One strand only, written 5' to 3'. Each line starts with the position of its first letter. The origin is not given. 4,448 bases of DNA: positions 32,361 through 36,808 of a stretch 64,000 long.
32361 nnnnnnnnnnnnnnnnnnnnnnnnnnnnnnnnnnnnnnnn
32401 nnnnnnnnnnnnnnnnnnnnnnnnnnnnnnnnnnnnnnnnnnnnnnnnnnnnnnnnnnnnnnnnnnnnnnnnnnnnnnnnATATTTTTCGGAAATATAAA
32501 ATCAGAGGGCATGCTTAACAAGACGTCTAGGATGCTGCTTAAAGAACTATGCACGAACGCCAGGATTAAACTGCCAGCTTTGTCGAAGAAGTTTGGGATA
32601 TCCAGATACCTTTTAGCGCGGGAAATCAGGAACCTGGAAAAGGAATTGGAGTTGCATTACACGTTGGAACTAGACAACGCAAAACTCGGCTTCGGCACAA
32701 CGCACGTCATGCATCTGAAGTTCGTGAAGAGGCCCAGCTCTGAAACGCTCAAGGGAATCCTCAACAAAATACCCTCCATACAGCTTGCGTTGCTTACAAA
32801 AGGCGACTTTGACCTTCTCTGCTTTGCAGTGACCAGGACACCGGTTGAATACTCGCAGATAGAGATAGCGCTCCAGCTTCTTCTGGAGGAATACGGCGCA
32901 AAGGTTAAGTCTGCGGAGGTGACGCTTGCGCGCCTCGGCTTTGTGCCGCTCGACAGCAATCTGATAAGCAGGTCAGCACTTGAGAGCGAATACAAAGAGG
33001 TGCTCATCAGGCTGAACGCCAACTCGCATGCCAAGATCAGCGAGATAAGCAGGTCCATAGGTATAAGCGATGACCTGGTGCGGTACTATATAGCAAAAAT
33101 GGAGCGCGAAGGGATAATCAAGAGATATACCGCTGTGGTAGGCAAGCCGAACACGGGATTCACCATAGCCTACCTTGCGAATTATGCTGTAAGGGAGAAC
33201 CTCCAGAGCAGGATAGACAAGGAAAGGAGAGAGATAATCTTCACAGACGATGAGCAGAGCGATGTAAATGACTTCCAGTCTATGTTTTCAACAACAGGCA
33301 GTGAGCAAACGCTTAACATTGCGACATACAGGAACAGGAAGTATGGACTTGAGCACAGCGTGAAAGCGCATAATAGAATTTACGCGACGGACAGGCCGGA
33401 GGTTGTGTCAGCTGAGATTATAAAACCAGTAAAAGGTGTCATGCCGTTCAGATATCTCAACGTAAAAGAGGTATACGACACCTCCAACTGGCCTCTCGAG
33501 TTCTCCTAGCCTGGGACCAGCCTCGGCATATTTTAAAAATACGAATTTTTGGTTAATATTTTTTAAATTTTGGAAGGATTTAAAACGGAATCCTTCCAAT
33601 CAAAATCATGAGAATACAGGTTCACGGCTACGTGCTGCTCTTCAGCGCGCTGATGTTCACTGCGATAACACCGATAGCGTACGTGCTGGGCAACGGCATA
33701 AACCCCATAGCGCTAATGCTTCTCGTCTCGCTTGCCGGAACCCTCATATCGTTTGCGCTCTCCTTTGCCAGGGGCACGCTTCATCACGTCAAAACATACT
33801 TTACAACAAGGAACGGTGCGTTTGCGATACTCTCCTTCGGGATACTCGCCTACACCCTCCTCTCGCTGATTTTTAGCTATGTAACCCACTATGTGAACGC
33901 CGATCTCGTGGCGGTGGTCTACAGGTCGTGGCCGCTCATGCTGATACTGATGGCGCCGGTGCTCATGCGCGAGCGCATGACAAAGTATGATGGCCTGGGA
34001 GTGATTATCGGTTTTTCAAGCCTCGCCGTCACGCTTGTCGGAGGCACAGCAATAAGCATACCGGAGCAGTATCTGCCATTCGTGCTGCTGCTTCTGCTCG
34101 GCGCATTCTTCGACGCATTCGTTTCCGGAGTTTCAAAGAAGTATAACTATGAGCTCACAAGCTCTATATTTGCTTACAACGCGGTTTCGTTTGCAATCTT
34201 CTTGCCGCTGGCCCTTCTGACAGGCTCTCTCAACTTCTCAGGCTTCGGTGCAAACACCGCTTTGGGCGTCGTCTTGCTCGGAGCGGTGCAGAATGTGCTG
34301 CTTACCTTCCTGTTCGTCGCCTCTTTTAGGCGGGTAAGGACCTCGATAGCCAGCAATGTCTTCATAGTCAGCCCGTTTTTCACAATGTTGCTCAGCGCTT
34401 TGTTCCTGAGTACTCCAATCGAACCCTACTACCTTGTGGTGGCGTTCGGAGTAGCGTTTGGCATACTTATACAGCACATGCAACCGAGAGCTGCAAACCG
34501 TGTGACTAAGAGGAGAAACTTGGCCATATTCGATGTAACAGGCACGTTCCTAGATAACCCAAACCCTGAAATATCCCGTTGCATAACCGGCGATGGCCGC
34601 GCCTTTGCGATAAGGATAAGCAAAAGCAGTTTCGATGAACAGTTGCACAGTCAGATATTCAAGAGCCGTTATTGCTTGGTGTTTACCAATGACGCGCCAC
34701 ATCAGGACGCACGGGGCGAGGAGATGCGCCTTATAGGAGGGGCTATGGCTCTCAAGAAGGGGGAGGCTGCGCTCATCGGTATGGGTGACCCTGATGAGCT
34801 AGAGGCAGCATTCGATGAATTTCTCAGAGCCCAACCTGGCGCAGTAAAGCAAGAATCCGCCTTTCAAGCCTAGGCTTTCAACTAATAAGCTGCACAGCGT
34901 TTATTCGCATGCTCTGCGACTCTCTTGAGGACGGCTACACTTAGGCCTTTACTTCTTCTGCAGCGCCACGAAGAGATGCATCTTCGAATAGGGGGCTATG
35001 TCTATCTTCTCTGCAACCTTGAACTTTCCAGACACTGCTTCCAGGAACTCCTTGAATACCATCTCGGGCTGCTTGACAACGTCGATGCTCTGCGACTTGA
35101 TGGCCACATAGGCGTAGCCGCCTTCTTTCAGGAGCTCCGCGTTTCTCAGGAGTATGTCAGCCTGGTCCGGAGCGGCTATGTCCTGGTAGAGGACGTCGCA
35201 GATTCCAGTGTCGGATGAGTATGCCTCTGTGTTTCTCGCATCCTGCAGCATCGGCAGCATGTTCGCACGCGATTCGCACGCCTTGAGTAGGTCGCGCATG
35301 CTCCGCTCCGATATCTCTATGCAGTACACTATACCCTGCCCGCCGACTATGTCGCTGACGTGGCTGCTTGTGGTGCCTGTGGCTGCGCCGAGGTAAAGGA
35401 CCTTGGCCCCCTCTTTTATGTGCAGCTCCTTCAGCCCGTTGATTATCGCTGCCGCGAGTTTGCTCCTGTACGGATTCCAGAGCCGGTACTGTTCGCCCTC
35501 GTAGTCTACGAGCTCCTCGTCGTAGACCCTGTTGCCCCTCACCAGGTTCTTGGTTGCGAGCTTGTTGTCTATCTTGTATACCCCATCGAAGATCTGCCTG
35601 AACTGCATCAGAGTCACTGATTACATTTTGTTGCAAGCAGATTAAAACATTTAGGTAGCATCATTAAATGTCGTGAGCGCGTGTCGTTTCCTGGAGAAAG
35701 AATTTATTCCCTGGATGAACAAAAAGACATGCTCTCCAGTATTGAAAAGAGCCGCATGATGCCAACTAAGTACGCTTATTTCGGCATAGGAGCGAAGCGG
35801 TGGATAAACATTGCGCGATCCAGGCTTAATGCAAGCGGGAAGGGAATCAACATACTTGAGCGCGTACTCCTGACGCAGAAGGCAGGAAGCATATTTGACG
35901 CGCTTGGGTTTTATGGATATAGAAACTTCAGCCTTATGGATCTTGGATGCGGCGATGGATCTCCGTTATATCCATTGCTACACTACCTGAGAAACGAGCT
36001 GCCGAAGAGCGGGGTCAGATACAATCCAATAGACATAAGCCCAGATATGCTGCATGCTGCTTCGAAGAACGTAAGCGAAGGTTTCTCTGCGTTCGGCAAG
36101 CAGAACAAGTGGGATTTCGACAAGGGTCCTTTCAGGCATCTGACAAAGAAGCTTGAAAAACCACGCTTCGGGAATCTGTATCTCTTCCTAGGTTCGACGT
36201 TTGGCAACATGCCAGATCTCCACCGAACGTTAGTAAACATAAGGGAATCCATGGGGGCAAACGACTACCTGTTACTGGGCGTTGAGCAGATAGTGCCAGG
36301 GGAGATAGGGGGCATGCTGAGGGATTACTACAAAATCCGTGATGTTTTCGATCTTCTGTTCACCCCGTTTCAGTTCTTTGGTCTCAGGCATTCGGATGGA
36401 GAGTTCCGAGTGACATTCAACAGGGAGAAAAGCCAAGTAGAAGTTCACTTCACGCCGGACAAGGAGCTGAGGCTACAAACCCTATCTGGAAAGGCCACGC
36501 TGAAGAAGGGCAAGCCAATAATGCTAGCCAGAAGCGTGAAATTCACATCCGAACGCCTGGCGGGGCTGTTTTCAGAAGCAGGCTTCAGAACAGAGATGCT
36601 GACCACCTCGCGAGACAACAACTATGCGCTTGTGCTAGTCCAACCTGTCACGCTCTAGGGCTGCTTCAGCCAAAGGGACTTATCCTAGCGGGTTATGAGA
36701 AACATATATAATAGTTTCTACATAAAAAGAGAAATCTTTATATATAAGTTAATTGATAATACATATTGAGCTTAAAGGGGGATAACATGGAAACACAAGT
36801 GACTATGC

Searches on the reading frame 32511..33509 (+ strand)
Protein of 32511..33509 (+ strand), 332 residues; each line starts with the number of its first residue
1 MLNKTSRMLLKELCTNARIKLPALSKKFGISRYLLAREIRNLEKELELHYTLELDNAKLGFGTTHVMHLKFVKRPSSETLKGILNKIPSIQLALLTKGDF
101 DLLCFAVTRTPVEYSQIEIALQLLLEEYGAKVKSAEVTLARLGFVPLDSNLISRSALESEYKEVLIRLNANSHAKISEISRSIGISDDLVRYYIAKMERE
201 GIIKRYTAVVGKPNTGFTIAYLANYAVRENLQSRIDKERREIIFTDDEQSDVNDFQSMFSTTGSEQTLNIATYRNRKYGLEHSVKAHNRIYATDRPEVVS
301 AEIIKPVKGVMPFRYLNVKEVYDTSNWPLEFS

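Call 53: search_protein_families(library=pfam, max_evalue=0.00001, proteins=[window:32511-33509:+])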
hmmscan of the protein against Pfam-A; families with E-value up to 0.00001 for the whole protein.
window:32511-33509:+ (332 aa): 1 family
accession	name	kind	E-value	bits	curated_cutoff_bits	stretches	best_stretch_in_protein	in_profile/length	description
PF13412.12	HTH_24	-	1.1e-11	44.6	21.9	1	163-204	7-48/48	Winged helix-turn-helix DNA-binding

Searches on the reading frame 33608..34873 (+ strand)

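Call 53: search_protein_families(library=pfam, max_evalue=0.00001, proteins=[window:33608-34873:+])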
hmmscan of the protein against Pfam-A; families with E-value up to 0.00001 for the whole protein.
window:33608-34873:+ (421 aa): 1 family
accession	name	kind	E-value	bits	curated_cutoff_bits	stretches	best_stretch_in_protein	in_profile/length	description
PF00892.27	EamA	-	1.4e-17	64.7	28.2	2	7-143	3-134/135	EamA-like transporter family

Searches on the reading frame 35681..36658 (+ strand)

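Call 53: search_protein_families(library=pfam, max_evalue=0.00001, proteins=[window:35681-36658:+])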
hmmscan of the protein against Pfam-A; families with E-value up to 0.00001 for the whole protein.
window:35681-36658:+ (325 aa): 1 family
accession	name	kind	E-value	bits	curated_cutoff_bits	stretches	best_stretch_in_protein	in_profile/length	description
PF10017.15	Methyltransf_33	-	2.1e-27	96.5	23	1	23-321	12-303/304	Histidine-specific methyltransferase, SAM-dependent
